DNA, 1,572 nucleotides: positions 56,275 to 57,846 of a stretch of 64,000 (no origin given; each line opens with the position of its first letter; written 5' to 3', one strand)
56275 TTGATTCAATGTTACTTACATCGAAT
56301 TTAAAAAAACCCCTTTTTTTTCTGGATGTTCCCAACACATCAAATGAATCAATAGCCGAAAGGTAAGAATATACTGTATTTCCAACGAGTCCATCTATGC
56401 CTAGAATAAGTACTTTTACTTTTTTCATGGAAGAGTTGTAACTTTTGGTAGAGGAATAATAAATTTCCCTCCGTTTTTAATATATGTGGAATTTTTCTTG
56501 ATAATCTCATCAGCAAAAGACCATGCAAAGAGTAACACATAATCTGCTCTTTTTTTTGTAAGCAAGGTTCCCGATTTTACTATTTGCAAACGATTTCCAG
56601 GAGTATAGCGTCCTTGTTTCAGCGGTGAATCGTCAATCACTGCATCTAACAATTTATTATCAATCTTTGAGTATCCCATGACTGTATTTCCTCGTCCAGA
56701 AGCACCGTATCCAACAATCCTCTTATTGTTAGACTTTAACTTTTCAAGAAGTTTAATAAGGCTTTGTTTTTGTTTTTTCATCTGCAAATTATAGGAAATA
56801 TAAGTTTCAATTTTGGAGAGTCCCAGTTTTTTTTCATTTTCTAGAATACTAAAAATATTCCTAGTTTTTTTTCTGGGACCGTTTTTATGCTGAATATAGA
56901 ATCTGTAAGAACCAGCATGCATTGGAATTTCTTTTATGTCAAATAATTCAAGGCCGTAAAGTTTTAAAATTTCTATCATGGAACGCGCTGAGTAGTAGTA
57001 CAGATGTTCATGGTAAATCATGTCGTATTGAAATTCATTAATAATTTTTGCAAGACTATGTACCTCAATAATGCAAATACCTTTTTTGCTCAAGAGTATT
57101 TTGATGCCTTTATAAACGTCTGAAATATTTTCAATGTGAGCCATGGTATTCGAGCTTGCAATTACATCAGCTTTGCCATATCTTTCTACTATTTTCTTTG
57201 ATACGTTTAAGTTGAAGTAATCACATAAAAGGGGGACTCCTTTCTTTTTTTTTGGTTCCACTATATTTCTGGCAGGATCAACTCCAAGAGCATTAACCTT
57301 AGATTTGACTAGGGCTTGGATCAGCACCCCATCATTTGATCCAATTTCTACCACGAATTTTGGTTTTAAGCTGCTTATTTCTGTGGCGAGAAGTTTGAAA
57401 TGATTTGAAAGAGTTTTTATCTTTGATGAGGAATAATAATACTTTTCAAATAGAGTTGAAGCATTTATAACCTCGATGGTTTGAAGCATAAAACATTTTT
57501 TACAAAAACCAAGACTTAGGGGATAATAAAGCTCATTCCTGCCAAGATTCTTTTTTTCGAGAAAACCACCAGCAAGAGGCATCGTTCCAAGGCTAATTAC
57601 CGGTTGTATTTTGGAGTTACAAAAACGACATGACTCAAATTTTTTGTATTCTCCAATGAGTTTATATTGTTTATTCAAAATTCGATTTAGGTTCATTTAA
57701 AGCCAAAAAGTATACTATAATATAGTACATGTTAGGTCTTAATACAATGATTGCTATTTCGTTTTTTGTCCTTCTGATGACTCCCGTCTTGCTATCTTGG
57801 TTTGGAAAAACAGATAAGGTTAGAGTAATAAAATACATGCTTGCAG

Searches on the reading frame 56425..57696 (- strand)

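Call 36: search_protein_families(library=pfam, proteins=[window:56425-57696:-], max_evalue=0.001)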
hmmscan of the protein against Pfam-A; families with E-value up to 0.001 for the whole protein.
window:56425-57696:- (423 aa): 6 families
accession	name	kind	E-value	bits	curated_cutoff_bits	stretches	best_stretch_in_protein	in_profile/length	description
PF08484.17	Methyltransf_14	-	1.1e-46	159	23.5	1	258-417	1-160/160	C-methyltransferase C-terminal domain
PF08421.16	Methyltransf_13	-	4.7e-18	65.6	31.3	1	23-83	1-62/62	Putative zinc binding domain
PF13489.12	Methyltransf_23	-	6.5e-14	52.4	27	1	109-251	20-161/164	Methyltransferase domain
PF08242.18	Methyltransf_12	-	3.8e-06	28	30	1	116-207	1-97/98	Methyltransferase domain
PF08241.18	Methyltransf_11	-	0.0002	22.4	21.2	1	117-210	2-95/95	Methyltransferase domain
PF13847.12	Methyltransf_31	-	0.00073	19.7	27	0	172-221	72-121/145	Methyltransferase domain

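Call 45: search_protein_families(library=ncbifam, proteins=[window:56425-57696:-], max_evalue=1e-10)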
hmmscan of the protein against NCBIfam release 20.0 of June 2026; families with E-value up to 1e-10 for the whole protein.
window:56425-57696:- (423 aa): 0 families
